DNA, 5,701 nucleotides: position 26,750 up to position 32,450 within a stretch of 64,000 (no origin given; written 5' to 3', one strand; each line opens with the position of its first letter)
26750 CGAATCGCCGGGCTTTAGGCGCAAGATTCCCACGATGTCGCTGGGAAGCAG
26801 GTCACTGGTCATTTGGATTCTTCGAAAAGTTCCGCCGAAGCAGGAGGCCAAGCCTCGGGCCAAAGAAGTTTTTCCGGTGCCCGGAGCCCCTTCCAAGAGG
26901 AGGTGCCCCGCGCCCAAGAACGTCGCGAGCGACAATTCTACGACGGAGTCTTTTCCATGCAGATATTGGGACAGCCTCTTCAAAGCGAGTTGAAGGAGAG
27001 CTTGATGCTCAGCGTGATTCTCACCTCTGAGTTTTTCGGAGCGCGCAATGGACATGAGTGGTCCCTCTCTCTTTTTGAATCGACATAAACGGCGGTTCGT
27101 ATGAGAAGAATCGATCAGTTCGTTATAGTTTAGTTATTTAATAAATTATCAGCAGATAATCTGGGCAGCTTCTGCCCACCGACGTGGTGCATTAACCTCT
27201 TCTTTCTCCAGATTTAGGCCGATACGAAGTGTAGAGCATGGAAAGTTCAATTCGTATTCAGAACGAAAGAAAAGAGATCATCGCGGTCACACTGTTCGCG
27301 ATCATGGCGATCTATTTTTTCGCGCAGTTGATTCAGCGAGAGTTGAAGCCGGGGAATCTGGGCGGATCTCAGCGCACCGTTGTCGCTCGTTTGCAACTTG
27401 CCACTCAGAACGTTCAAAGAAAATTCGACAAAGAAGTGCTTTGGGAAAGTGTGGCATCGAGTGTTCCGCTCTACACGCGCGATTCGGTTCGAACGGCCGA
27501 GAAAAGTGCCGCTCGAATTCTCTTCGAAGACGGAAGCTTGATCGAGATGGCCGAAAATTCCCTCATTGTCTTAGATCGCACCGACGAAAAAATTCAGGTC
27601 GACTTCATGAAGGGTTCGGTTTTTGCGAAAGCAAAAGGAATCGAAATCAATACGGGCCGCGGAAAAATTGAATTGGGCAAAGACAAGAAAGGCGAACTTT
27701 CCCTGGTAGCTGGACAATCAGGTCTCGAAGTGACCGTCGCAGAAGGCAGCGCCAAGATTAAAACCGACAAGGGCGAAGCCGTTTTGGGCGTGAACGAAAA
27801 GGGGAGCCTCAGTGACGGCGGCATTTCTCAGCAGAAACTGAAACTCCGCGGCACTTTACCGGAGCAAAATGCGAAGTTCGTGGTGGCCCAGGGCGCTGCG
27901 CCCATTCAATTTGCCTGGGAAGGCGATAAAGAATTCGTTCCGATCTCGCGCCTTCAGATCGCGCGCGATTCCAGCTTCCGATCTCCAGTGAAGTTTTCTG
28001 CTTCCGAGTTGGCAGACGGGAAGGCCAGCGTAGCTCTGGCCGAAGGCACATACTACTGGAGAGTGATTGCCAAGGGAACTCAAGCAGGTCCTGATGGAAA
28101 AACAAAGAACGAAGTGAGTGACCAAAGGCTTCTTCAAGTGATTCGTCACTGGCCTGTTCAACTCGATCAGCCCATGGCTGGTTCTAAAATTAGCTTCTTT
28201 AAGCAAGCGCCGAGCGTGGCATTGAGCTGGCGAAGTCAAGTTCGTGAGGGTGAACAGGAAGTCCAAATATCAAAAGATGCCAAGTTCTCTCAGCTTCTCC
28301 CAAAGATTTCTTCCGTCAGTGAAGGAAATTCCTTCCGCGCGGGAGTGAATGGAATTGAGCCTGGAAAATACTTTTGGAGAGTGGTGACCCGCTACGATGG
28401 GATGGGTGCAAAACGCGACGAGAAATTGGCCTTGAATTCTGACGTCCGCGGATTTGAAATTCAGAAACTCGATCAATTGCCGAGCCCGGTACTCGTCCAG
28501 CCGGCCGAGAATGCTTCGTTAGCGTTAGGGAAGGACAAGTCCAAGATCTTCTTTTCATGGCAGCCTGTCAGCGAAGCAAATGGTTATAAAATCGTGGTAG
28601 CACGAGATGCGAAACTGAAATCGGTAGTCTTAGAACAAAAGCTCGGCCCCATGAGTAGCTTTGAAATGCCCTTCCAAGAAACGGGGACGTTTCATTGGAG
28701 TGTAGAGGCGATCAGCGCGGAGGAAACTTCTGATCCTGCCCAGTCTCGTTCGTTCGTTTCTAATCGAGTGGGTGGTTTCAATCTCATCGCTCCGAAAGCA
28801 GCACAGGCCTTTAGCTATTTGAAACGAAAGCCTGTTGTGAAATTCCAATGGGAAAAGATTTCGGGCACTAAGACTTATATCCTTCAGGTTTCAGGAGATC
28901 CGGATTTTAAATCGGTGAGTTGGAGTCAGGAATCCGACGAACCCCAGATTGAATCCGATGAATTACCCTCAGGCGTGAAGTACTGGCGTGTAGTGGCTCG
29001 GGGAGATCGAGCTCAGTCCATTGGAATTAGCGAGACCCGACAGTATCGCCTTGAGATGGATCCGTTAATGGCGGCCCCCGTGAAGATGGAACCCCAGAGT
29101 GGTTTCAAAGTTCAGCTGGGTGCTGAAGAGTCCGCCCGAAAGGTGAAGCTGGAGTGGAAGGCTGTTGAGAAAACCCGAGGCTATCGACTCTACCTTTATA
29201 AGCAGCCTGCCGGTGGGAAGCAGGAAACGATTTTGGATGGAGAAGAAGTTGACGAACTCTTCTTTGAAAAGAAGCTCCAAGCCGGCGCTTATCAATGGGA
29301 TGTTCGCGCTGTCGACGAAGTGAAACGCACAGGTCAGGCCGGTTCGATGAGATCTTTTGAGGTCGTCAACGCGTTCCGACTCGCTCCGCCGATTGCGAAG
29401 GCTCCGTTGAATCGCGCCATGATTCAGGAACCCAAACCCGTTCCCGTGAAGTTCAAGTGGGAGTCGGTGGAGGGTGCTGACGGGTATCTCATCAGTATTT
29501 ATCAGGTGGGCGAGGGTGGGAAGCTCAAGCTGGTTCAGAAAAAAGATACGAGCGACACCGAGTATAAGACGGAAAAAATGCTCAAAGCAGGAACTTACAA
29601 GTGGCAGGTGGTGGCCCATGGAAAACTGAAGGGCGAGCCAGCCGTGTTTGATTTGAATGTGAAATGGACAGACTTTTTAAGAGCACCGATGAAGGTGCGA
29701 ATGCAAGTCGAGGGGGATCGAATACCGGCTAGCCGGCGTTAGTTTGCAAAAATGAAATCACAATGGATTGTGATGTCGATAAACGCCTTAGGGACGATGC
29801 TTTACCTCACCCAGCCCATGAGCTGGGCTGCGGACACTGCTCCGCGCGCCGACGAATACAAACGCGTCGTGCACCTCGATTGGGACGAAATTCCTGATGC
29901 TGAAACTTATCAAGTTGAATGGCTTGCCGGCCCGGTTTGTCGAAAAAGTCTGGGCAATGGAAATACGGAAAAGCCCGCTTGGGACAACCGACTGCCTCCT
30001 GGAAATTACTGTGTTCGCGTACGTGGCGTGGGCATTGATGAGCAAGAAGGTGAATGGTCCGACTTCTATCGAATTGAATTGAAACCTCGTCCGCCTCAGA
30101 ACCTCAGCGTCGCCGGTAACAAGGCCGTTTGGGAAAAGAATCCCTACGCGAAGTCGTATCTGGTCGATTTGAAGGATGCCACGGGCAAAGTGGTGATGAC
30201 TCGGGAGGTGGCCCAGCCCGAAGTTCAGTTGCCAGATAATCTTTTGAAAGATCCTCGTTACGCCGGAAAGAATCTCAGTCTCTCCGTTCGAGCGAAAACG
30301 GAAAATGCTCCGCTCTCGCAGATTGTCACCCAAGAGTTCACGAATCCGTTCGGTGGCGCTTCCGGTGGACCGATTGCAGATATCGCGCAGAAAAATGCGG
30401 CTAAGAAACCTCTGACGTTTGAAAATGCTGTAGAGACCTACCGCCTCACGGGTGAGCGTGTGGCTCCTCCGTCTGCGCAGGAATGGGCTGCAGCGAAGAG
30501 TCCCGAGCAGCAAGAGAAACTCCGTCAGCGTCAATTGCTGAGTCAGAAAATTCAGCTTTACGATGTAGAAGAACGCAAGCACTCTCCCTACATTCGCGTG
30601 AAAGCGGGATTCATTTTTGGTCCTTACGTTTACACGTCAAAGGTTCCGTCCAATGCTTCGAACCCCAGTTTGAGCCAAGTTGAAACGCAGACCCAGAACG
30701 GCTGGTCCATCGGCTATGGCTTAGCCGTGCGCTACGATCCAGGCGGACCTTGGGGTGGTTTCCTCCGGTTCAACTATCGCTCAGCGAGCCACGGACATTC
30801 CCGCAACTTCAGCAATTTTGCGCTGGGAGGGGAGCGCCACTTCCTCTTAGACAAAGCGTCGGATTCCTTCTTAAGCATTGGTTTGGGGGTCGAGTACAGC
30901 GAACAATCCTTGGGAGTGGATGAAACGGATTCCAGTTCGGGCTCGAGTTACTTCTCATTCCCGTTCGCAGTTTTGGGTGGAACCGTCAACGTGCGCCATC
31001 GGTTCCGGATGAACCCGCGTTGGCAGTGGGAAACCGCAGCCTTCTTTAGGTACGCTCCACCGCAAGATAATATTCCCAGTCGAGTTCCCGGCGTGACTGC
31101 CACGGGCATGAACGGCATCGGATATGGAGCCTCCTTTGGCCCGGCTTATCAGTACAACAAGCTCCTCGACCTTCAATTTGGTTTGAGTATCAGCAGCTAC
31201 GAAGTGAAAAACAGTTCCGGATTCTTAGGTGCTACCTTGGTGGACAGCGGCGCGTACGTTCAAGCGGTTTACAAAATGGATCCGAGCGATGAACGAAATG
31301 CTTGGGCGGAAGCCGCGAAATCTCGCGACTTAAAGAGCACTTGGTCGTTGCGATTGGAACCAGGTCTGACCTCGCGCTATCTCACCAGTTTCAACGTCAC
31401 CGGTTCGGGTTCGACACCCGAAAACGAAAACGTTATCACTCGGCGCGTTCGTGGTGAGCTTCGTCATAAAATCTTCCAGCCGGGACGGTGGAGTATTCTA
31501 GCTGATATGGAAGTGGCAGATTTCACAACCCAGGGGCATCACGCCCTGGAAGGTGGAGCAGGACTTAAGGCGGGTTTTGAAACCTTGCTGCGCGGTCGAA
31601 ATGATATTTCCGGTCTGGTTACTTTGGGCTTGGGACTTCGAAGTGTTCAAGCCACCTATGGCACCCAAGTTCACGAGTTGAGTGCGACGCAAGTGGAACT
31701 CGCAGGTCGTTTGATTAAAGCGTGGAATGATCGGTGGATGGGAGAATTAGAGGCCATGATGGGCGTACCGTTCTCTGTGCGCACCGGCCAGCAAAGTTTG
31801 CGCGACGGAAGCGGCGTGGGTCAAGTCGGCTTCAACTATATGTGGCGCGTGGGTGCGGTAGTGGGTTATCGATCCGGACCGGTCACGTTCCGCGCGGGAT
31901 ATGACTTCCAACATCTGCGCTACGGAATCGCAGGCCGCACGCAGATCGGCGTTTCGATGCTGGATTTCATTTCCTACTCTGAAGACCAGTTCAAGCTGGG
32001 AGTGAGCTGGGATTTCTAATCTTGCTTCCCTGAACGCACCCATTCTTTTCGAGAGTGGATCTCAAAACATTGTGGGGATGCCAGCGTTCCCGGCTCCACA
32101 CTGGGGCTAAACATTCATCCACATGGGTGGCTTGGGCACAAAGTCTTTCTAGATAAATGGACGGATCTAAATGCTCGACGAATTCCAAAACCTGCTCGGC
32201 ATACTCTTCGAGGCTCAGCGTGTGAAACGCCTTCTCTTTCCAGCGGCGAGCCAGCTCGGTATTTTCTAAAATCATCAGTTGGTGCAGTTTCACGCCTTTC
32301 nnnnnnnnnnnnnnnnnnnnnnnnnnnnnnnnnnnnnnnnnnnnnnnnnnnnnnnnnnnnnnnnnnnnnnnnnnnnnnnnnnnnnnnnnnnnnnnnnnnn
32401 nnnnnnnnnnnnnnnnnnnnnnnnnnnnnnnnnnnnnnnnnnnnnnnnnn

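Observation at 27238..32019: Two-gene envelope module sharing one Fn3-like repeat: an inner-membrane FecR-domain protein with six repeats and an outer-membrane barrel with two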

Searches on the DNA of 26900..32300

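Call 102: search_rna_families(source=window, start=26900, end=32300, threshold=evalue, max_evalue=1)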
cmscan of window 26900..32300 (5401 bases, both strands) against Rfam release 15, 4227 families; matches with E-value up to 1: 0.
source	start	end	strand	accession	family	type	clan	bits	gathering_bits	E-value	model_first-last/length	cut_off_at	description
